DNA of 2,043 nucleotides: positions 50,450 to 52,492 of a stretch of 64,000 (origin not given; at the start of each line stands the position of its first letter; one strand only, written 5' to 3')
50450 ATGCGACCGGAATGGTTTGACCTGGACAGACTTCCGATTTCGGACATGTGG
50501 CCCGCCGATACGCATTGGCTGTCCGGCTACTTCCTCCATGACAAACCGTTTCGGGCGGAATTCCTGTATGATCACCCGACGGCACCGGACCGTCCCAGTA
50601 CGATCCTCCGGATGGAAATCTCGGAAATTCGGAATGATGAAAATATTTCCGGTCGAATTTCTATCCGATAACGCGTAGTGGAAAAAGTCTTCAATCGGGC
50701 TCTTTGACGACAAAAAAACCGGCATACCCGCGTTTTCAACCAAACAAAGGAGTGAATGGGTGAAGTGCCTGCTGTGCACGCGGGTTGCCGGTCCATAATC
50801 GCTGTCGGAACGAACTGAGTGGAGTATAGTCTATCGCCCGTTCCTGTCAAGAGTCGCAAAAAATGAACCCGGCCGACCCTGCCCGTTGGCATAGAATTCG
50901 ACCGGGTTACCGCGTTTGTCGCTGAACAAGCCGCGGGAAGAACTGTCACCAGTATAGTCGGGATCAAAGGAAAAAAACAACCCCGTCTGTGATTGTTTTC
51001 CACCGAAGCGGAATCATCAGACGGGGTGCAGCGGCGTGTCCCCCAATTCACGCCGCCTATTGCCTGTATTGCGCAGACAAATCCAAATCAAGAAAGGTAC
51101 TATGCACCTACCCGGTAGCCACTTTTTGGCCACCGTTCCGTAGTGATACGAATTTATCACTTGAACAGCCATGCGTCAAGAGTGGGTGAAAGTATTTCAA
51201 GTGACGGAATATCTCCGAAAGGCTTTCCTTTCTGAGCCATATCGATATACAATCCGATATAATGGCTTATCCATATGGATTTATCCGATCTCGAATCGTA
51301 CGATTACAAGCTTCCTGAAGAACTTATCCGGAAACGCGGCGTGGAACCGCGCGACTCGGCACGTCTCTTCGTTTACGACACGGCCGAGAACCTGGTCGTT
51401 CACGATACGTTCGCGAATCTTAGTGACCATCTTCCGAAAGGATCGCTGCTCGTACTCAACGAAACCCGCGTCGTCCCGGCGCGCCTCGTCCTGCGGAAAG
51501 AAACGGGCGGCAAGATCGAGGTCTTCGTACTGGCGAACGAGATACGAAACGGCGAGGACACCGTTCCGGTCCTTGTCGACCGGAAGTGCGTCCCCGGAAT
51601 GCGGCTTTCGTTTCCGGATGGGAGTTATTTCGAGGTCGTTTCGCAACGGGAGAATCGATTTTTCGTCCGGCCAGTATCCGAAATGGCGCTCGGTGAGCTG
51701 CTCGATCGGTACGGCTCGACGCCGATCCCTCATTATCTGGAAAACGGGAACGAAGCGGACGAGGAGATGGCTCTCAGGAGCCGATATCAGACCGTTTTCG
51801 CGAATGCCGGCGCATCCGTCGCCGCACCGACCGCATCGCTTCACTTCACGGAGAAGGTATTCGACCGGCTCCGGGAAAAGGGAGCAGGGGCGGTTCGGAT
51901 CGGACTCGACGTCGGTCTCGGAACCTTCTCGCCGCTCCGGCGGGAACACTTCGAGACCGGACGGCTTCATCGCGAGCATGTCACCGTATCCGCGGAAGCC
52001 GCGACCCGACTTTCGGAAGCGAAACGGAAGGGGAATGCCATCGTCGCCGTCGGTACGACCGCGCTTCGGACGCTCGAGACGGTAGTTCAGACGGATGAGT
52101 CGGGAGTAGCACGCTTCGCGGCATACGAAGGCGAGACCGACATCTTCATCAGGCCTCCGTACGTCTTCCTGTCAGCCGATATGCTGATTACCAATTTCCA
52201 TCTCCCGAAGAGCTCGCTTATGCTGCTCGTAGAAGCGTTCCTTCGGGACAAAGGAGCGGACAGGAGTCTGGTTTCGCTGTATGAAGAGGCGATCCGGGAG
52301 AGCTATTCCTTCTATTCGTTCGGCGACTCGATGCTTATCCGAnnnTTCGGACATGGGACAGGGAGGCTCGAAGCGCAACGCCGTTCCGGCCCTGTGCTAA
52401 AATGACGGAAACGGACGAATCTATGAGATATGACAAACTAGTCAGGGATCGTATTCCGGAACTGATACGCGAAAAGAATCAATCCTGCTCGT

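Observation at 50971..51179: Second candidate sRNA on the minus strand in the 600-bp NUDIX-queA intergenic region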

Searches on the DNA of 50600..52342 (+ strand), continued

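Call 52: search_with_rna_model(model_id=R2, sources=[window, L084, L087, L089, L170, L171, L173, L174, L175, L176, L177, L003, L001, L002, L004, L090, L070], max_evalue=10, show_alignments=8)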
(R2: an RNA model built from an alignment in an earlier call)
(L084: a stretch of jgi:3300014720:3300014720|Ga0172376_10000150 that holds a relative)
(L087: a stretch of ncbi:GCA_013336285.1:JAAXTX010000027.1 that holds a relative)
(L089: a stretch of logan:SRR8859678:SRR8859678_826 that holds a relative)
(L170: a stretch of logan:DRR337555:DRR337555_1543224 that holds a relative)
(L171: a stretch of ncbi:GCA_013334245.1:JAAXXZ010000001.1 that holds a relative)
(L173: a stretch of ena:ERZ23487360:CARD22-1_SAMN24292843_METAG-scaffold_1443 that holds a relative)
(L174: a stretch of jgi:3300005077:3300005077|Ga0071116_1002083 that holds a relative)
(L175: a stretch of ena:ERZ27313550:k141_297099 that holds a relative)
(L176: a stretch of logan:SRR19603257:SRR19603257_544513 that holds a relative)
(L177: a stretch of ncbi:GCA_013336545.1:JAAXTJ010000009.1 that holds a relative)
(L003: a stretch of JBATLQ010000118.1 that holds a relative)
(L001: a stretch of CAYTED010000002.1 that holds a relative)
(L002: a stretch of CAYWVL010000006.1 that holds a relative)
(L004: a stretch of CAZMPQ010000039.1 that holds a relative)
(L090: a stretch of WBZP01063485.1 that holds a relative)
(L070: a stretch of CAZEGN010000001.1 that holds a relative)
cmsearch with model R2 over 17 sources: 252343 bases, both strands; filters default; matches with E-value up to 10: 11.
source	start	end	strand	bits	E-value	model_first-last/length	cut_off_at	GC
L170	2623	2744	-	114.2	3.3e-27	1-123/123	no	0.62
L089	9758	9897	-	109.7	4.9e-26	1-123/123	no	0.58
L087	7712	7834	-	96.7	1.2e-22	1-123/123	no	0.59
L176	1483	1611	-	90.5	5e-21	1-123/123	no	0.65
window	42049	42074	+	14.3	0.4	1-123/123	no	0.69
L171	17750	17859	-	13.8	0.52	1-123/123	no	0.46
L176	2553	2664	-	13.5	0.64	1-123/123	no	0.59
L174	9026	9062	-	13.4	0.69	1-123/123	no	0.57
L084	9314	9462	+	11.8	1.8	1-123/123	no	0.52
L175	4925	5040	+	11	2.8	1-123/123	no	0.52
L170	8720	8748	+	9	9.7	1-123/123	no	0.55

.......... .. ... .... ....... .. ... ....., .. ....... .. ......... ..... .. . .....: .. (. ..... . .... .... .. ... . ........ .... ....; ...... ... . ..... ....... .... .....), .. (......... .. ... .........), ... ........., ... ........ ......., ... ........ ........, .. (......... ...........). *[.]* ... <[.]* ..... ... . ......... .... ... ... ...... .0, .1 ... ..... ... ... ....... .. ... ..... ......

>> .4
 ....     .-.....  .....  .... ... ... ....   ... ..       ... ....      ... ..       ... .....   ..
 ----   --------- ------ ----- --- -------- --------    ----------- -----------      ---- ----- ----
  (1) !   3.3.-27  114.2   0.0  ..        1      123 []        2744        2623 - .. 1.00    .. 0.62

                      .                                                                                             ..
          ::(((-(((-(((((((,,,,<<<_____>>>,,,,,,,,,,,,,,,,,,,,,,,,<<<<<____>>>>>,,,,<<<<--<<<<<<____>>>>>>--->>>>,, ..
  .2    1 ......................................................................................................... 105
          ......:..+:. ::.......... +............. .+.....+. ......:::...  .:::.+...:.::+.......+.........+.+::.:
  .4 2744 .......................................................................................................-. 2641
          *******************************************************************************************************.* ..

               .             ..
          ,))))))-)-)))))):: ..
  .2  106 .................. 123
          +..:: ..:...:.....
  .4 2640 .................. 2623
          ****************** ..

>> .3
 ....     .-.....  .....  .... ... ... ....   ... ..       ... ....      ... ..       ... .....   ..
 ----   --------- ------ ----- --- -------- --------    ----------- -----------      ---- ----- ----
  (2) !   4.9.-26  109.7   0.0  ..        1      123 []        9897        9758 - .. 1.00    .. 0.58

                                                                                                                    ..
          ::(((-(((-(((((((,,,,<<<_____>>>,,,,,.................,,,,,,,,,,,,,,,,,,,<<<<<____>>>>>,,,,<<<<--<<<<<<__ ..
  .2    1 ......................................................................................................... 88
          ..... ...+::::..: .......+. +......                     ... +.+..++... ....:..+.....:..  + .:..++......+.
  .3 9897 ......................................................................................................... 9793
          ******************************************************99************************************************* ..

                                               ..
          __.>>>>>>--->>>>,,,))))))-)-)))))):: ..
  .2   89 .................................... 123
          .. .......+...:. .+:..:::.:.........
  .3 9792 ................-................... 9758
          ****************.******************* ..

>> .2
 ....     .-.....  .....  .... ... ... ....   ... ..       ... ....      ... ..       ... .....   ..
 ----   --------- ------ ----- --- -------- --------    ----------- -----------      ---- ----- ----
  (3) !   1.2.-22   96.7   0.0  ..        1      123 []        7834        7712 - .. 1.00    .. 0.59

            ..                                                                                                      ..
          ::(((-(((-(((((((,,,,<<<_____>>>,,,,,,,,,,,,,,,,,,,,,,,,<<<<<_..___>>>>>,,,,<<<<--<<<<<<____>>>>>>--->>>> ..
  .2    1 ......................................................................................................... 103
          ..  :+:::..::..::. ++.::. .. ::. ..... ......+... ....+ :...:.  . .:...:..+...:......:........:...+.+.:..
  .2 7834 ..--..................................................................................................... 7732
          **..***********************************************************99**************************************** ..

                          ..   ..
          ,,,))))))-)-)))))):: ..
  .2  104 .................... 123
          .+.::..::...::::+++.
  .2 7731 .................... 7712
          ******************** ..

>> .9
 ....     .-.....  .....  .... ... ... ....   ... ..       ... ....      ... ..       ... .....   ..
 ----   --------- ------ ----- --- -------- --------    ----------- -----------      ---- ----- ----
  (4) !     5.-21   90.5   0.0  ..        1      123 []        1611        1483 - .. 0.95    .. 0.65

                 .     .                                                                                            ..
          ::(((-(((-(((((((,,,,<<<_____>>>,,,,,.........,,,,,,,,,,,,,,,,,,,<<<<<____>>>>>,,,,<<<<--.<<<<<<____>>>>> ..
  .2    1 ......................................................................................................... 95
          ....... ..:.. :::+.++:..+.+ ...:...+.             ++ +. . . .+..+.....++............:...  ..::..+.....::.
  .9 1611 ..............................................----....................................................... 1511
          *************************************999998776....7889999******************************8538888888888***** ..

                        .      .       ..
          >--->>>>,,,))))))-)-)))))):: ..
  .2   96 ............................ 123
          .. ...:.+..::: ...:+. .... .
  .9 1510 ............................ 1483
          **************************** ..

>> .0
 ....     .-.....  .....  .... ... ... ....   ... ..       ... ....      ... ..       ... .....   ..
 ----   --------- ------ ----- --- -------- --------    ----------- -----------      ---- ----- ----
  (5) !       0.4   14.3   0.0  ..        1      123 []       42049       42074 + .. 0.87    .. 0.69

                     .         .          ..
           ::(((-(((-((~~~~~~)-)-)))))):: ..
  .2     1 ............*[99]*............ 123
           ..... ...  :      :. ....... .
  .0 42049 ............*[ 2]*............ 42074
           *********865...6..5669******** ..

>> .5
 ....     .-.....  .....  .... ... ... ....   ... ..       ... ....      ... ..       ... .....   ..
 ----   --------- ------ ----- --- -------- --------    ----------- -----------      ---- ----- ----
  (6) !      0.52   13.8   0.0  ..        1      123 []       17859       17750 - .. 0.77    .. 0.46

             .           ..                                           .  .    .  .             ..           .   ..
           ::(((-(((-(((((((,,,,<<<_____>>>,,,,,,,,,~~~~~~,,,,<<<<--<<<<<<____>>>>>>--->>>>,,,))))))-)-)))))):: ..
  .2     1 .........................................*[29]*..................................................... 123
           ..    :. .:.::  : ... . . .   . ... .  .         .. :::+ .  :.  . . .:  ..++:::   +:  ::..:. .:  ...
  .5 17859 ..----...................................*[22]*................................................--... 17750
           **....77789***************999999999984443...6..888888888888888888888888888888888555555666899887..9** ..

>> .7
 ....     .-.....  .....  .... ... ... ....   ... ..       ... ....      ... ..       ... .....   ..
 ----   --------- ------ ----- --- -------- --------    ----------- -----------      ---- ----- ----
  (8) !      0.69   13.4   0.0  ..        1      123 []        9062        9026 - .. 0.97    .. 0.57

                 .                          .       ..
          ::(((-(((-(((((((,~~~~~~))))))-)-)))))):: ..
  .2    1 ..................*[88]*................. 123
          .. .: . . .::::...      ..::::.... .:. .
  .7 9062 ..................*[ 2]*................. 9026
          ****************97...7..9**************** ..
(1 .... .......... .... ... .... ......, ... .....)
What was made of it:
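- On Family X (queA-divergent RNA of related Moranbacteria): Its only window hit is elsewhere, at 42049-42074 (E 0.4), and nothing falls in this gap (call 52).
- Closest known: The queA-divergent structured RNA of related Moranbacteria. Different: Unit A has none of these, and the family X covariance model does not hit the window (call 52).
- A covariance model of the relatives' RNA domain (R2) does not hit the window (call 52).
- Tried and rejected: R2 (family X) does not find the window gap (call 52).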

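Call 61: search_rna_families(sources=[L171, L174, L176, L177, L175, L173], threshold=gathering)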
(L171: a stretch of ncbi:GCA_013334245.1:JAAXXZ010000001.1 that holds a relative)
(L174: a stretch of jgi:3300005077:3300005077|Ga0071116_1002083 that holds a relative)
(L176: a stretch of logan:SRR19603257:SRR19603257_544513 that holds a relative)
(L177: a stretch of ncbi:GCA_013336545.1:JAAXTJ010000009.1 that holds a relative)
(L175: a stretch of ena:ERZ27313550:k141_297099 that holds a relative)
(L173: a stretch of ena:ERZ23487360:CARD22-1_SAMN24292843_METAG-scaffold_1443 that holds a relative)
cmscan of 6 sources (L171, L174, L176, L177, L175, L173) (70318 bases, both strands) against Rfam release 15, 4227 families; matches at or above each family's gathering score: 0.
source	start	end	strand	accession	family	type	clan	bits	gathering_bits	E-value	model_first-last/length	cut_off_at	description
